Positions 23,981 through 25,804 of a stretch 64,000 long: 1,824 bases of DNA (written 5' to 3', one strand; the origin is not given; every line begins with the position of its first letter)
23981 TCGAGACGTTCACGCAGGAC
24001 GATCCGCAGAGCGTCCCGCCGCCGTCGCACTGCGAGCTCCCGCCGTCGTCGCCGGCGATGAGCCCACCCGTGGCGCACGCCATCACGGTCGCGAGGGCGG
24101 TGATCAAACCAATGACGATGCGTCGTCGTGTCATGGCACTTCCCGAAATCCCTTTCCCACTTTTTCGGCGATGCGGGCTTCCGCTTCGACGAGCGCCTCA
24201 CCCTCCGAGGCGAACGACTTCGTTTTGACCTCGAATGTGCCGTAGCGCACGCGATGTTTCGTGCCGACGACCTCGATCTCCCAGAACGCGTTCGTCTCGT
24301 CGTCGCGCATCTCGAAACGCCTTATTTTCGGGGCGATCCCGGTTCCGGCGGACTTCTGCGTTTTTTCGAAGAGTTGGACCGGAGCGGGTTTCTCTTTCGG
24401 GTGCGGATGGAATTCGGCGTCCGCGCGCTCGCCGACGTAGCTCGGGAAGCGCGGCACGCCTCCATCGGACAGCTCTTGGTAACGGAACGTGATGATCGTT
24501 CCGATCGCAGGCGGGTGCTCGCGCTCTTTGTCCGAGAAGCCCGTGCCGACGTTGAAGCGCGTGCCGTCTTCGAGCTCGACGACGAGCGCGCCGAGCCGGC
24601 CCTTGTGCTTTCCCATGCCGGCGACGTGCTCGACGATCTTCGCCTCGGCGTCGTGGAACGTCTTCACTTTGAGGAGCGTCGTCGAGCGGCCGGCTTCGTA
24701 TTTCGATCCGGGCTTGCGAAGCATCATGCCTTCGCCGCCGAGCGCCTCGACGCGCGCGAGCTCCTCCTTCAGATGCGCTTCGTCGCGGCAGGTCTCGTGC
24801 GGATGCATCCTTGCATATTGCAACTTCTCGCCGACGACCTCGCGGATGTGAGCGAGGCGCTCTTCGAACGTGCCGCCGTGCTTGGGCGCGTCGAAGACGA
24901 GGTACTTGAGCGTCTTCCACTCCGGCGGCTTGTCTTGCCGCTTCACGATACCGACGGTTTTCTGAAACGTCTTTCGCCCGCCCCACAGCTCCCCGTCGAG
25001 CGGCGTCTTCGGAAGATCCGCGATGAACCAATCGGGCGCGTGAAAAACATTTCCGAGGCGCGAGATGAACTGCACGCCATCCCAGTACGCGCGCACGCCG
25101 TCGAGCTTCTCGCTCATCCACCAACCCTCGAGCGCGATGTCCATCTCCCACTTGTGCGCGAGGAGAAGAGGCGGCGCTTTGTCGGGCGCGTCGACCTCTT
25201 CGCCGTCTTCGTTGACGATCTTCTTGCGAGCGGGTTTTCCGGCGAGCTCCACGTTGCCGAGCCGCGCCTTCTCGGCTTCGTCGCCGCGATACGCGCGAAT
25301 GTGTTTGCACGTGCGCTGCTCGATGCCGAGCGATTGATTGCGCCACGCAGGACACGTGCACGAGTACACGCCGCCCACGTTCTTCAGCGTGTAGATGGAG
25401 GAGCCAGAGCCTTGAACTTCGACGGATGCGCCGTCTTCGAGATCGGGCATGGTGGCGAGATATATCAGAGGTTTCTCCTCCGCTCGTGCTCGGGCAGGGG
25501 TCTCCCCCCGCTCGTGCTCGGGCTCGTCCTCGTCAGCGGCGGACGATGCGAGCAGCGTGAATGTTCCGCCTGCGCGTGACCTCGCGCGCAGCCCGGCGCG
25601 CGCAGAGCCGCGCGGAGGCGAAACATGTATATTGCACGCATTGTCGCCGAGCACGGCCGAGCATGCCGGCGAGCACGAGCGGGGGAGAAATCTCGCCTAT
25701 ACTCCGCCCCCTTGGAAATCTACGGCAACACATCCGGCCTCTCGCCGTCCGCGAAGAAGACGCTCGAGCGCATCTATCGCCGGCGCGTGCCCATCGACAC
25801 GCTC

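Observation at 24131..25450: Minimal ATP-dependent DNA ligase fused to an N-terminal SWIM zinc finger and a C-terminal WGR domain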

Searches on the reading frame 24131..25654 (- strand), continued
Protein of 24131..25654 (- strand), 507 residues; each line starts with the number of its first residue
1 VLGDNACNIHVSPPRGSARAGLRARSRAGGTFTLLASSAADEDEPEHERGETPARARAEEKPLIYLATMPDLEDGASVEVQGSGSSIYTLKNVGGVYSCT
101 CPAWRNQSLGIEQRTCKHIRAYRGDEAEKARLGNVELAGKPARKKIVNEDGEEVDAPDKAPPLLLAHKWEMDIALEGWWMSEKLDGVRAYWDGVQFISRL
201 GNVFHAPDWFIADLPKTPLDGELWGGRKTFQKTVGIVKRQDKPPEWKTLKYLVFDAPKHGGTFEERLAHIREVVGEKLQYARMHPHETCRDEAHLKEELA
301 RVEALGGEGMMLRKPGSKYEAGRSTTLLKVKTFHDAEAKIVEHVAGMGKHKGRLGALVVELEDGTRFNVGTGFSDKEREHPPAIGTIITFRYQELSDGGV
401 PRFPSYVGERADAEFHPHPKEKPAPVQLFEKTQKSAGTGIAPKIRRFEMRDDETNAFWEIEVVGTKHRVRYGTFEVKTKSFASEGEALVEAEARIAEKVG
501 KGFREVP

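Call 29: find_encoding_contigs(protein=P0099, flank=6000, max_places=2)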
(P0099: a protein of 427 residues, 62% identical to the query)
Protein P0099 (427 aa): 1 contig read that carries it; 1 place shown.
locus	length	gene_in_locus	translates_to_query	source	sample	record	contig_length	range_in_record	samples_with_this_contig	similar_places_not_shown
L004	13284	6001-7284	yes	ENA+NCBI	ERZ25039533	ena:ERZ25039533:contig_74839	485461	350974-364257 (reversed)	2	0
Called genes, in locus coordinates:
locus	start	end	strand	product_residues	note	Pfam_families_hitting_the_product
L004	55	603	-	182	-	-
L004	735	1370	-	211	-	-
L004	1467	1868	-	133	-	-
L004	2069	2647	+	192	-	-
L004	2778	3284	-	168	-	-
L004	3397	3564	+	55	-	PF13428:TPR_14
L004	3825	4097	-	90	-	-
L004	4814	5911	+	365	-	PF01435:Peptidase_M48 (weak), PF05099:TerB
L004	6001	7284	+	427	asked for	PF01068:DNA_ligase_A_M, PF14743:DNA_ligase_OB_2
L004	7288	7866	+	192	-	PF05406:WGR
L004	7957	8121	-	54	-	PF00570:HRDC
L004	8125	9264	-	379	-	PF00271:Helicase_C, PF16124:RecQ_Zn_bind, PF09382:RQC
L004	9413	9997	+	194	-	-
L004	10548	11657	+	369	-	-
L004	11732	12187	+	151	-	PF28469:DUF8410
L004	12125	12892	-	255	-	-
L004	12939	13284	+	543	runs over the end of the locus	PF00069:Pkinase, PF07714:PK_Tyr_Ser-Thr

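Call 30: fold_search(model_id=the predicted structure, library=pdb)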
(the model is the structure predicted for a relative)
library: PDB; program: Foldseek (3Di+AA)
matches with E <= 10: 822; with E <= 0.001: 82
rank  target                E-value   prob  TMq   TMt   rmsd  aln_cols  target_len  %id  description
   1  4d05_B                6.5e-28  1.00  0.39  0.66  10.8       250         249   41  Structure and activity of a minimal-type ATP-dependent DNA ligase from a psychrotolerant bacterium (released 2014-11-12)
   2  4d05_A                9.1e-28  1.00  0.40  0.65  11.5       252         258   42  Structure and activity of a minimal-type ATP-dependent DNA ligase from a psychrotolerant bacterium (released 2014-11-12)
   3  8u6x_A                6.0e-27  1.00  0.37  0.63  10.6       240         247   42  ATP-dependent DNA ligase Lig E from Neisseria gonorrhoeae (released 2024-01-31)
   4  6gdr_A                1.1e-26  1.00  0.48  0.77   3.8       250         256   40  DNA binding with a minimal scaffold: Structure-function analysis of Lig E DNA ligases (released 2018-07-25)
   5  6rar_I                9.9e-15  1.00  0.43  0.44   4.6       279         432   27  Pmar-Lig_PreS3-Mn (released 2019-07-10)
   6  6imn_A                2.8e-14  1.00  0.42  0.44   4.8       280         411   24  The crystal structure of AsfvLIG:CT2 complex (released 2019-02-27)
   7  6ras_I                3.8e-14  1.00  0.43  0.44   4.6       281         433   26  Pmar-Lig_Pre. (released 2019-07-10)
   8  6iml_A                3.8e-14  1.00  0.40  0.43   6.3       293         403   23  The crystal structure of AsfvLIG:CT1 complex (released 2019-02-27)
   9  1p8l                  4.7e-14  1.00  0.32  0.49  14.7       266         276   27  New Crystal Structure of Chlorella Virus DNA Ligase-Adenylate (released 2003-08-26)
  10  6imn_B                5.2e-14  1.00  0.41  0.44   4.6       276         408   25  The crystal structure of AsfvLIG:CT2 complex (released 2019-02-27)
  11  6imk_A                5.2e-14  1.00  0.41  0.43   4.7       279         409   25  The crystal structure of AsfvLIG:CG complex (released 2019-02-27)
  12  7obn_A                8.6e-14  1.00  0.40  0.56   6.3       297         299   25  Structural investigations of a new L3 DNA ligase: structure-function analysis (released 2022-02-09)
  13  2q2t_A                9.7e-14  1.00  0.42  0.61   4.4       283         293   26  Structure of Chlorella virus DNA ligase-adenylate bound to a 5' phosphorylated nick (released 2007-07-10)
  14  6imj_B                1.5e-13  1.00  0.35  0.37  22.1       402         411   21  The crystal structure of Se-AsfvLIG:DNA complex (released 2019-02-27)
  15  6imj_A                2.5e-13  1.00  0.37  0.39   8.9       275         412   23  The crystal structure of Se-AsfvLIG:DNA complex (released 2019-02-27)
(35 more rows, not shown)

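Call 42: find_related_loci(query=A2, collection=genome_contigs, flank=6000)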
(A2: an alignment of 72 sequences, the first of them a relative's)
Query A2 (439 aa) in genome_contigs; peptide patterns used: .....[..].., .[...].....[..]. (x = any residue, [..] = any of these).
599 stretches matched a pattern (row limit reached: there are more); 580 encode a relative of the query (tblastn E <= 1e-3); the best 80 are kept; 80 distinct loci.
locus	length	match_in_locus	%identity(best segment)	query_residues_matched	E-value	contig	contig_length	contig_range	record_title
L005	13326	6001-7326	81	1-438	0e+0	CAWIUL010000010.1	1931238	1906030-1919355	MAG: uncultured delta proteobacterium isolate MFD01872.bin.1.328 genome assembly, contig: contig_28112, whole genome sho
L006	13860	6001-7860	62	1-438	2e-180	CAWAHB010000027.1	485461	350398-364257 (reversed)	MAG: uncultured delta proteobacterium isolate MFD04944.bin.2.198 genome assembly, contig: contig_74839, whole genome sho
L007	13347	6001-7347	62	1-437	2e-177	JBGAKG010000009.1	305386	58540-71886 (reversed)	MAG: Polyangiaceae bacterium isolate MAG_AAO_H125.35 AAOH125-35_opera_contig_167, whole genome shotgun sequence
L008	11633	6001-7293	62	1-439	9e-176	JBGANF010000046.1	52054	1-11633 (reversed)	MAG: Polyangiaceae bacterium isolate MAG_AAO_H10.108 AAOH10-108_opera_contig_2634, whole genome shotgun sequence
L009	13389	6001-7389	60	1-438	2e-172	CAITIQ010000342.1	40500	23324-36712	MAG: uncultured delta proteobacterium isolate ErkenSummer_bin-6818 genome assembly, contig: bin-6818:342/673, whole geno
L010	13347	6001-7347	61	1-438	1e-171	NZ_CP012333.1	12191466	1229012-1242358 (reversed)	Labilithrix luteola strain DSM 27648 chromosome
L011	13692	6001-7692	60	3-438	8e-170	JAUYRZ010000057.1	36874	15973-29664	MAG: Archangium sp. isolate C5_metabat.bin.21 C5_k141_266170, whole genome shotgun sequence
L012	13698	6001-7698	60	3-438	7e-169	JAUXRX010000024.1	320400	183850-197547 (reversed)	MAG: Archangium sp. isolate C12_metabat.bin.17_sub C12_k141_20968, whole genome shotgun sequence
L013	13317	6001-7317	59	3-438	2e-167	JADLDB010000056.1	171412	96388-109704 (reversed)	MAG: Myxococcales bacterium isolate SJ252 c_000000293628, whole genome shotgun sequence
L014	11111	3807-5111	59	1-438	3e-163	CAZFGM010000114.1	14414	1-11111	MAG TPA_asm: uncultured Alcaligenaceae bacterium isolate binchicken_co95_61 genome assembly, contig: NODE_2018_length_14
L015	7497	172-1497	57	1-438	3e-163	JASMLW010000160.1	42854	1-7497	MAG: Pirellulaceae bacterium isolate Arabian9_MAG_5 c_000000442946, whole genome shotgun sequence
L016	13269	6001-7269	58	1-438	1e-162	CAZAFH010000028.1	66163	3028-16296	MAG TPA_asm: uncultured Singulisphaera sp. isolate SRP262948_co1_160 genome assembly, contig: NODE_445_length_66163_cov_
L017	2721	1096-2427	57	1-437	3e-170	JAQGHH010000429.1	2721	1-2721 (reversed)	MAG: Phycisphaerales bacterium isolate RYN_428 scaffold_700369, whole genome shotgun sequence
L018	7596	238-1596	62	3-438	0e+0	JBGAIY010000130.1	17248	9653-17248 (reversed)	MAG: Myxococcaceae bacterium isolate MAG_MBR_H125.17 MBRH125-17_opera_contig_6130, whole genome shotgun sequence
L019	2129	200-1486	58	1-438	4e-170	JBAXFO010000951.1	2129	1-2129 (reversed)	MAG: Planctomycetota bacterium isolate ELA273 MAG273_951, whole genome shotgun sequence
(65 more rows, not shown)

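Call 57: search_solved_structures(query=window:24131-25450:-, max_evalue=0.001, show_alignments=2)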
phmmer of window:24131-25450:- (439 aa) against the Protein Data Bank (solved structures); distinct sequences matched with E-value up to 0.001: 11.
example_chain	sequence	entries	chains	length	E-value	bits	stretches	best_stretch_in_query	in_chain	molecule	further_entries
4d05_A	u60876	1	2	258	9.3e-65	222.1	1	92-341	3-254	ATP-DEPENDENT DNA LIGASE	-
8u6x_A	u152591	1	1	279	2.1e-59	204.5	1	95-350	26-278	DNA ligase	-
6gdr_A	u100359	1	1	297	4.7e-54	186.9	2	176-343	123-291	DNA ligase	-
1p8l_A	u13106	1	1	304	4.6e-12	48.5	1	115-344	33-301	PBCV-1 DNA ligase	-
2q2t_A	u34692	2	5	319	5.5e-12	48.2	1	115-277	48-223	Chlorella virus DNA ligase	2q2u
1fvi_A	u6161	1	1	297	1.5e-11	46.7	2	234-277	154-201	CHLORELLA VIRUS DNA LIGASE-ADENYLATE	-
6rar_I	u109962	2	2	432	6.3e-11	44.7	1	237-312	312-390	ATP-dependent DNA ligase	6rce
6ras_I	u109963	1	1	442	6.5e-11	44.7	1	237-312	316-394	ATP-dependent DNA ligase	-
6rau_I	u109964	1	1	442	6.5e-11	44.7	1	237-312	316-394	ATP-dependent DNA ligase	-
9fzx_A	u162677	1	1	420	1.6e-09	40.1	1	234-312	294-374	DNA ligase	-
7obn_A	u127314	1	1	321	1.5e-07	33.6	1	93-274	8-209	DNA ligase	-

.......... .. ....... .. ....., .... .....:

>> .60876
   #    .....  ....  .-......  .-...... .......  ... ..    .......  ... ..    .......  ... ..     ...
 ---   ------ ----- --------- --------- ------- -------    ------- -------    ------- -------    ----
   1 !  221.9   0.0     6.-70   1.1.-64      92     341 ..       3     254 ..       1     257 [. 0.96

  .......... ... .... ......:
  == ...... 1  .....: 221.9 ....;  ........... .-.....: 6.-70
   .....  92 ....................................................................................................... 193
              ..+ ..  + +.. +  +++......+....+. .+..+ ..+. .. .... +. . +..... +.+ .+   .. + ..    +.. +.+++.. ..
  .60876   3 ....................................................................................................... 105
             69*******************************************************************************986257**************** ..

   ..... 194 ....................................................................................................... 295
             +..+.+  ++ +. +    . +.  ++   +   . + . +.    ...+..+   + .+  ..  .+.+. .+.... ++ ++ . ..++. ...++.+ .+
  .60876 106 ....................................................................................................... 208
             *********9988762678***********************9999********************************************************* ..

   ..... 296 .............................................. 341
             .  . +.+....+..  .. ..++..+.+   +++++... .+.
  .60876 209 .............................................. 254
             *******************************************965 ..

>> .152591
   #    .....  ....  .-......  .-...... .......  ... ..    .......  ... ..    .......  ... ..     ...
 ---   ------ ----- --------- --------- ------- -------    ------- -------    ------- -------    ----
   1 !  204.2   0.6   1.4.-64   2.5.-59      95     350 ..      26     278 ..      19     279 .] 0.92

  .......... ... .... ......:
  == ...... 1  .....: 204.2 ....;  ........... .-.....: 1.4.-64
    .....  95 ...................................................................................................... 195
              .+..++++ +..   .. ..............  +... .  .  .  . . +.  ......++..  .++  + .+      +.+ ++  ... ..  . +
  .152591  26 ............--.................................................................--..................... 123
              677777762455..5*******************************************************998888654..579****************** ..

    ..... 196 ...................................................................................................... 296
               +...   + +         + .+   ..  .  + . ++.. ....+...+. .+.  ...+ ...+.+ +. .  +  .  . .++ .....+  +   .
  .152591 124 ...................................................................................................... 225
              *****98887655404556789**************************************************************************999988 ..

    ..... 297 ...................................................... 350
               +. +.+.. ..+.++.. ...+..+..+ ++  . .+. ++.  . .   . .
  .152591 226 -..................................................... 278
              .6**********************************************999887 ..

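Call 76: search_protein_families(library=padloc, proteins=[window:24131-25450:-], max_evalue=0.01)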
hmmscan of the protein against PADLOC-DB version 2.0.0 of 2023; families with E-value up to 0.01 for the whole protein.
window:24131-25450:- (439 aa): 0 families

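Call 77: search_dna_similar(query=window:24131-25450:-, collection=phages, mode=protein, max_rows=10)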
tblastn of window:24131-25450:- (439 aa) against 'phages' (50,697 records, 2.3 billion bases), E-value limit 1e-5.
Records with a match: 607; places in all: 607; records where one place covers at least 80% of the query: 0.
Best place of each record, by identity: <60% 607.
By first word of the organism name: Pseudomonas 160; Vibrio 74; Escherichia 64; Klebsiella 29; Rhodobacter 24; Stenotrophomonas 22; Rhizobium 22; Salmonella 20; Xanthomonas 19; Bacillus 17; and 46 more.
By host as written in the record: - 76; Pseudomonas aeruginosa 70; Pseudomonas aeruginosa PAO1 28; Rhodobacter capsulatus YW1 23; Escherichia coli 17; Stenotrophomonas maltophilia 12; Klebsiella pneumoniae 12; Cronobacter sakazakii 11; and 182 more.
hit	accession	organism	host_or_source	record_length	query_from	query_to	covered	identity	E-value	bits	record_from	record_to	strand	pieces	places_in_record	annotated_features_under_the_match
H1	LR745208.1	uncultured phage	metagenomic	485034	1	339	77%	47.6%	5e-86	292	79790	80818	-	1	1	record has no annotation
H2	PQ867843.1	phage T5S1-k141_18163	Crassostrea hongkongensis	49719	110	401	67%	30.7%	3e-10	89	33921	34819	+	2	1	ATP-dependent DNA ligase | hypothetical protein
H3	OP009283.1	Rhodobacter phage RcPacific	Rhodobacter capsulatus YW1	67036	58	344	65%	30.0%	1e-14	82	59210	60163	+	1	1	DNA ligase | hypothetical protein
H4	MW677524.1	Rhodobacter phage RcSalem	Rhodobacter capsulatus YW1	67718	58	344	65%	30.0%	1e-14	82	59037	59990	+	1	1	82: DNA ligase | 81: hypothetical protein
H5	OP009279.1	Rhodobacter phage RcMcLean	Rhodobacter capsulatus YW1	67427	58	344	65%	30.0%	2e-14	82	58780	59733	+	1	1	DNA ligase | hypothetical protein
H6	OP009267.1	Rhodobacter phage RcBigEagle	Rhodobacter capsulatus YW1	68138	58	344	65%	30.0%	2e-14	82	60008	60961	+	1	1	DNA ligase | hypothetical protein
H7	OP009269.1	Rhodobacter phage RcDora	Rhodobacter capsulatus YW1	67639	58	344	65%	30.0%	2e-14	82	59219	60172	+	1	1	DNA ligase | hypothetical protein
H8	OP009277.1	Rhodobacter phage RcMaeve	Rhodobacter capsulatus YW1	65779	58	344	65%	30.0%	2e-14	82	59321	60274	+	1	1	DNA ligase | hypothetical protein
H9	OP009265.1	Rhodobacter phage RcAqua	Rhodobacter capsulatus YW1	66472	58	344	65%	30.0%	2e-14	82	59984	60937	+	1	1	DNA ligase | hypothetical protein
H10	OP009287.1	Rhodobacter phage RcWata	Rhodobacter capsulatus YW1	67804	58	344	65%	30.0%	2e-14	82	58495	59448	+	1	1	DNA ligase | hypothetical protein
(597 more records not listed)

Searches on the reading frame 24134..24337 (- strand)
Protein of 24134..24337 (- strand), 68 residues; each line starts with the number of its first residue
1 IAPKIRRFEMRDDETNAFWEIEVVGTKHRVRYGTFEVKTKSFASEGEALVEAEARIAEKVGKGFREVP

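Call 60: search_solved_structures(query=A6, max_evalue=1, show_alignments=3)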
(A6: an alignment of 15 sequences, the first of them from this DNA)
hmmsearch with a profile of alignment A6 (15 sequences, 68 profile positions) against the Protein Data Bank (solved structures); distinct sequences matched with E-value up to 1: 3.
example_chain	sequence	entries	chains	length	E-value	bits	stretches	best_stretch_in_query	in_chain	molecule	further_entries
2ra8_A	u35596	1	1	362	1.5e-15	60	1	6-66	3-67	Uncharacterized protein Q64V53_BACFR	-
2nsa_A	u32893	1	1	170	0.27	14.3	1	31-62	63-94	Trigger factor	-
2k0m_A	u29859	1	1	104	0.35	14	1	3-33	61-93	Uncharacterized protein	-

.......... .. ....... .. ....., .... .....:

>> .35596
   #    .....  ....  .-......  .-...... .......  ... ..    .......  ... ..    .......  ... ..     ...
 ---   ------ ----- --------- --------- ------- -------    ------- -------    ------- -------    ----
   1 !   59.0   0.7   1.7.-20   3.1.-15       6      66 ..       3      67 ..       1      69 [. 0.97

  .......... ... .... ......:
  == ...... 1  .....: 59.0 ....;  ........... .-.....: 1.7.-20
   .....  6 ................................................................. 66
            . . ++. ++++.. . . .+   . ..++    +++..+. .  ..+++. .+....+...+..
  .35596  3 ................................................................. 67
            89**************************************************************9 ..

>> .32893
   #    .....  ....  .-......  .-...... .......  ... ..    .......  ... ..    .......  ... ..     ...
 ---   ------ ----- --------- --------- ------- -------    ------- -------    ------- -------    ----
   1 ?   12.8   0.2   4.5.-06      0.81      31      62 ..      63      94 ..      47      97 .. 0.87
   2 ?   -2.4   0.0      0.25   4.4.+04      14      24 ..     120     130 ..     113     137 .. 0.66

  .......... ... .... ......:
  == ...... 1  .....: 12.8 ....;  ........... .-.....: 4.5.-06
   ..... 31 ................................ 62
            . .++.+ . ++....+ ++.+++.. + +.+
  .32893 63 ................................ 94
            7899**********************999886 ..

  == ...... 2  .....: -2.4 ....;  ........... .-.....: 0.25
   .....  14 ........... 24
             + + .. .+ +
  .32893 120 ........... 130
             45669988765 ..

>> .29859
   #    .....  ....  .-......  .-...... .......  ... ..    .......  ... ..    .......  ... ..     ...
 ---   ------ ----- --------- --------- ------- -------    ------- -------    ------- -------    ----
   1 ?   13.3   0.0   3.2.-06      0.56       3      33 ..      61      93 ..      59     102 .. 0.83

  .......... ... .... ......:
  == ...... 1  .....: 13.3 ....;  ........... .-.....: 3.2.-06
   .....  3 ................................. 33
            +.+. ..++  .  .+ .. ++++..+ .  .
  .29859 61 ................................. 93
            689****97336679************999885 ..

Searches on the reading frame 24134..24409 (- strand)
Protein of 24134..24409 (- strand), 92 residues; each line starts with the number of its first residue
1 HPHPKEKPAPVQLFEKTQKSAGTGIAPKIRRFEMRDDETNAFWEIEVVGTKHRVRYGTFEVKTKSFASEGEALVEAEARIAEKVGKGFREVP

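Call 5: search_protein_families(library=pfam, proteins=[window:24134-24409:-], max_evalue=10)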
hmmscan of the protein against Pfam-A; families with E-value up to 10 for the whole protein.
seq(92 aa): 3 families
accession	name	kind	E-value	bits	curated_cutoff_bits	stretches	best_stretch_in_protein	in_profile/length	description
PF05406.20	WGR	-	1.4e-06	28.8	22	1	32-91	5-75/79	WGR domain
PF02903.20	Alpha-amylase_N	-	0.034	14.8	23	1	34-62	61-88/120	Alpha amylase, N-terminal ig-like domain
PF11596.13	DUF3246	-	0.24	11.3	27.8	1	17-75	85-142/243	Protein of unknown function (DUF3246)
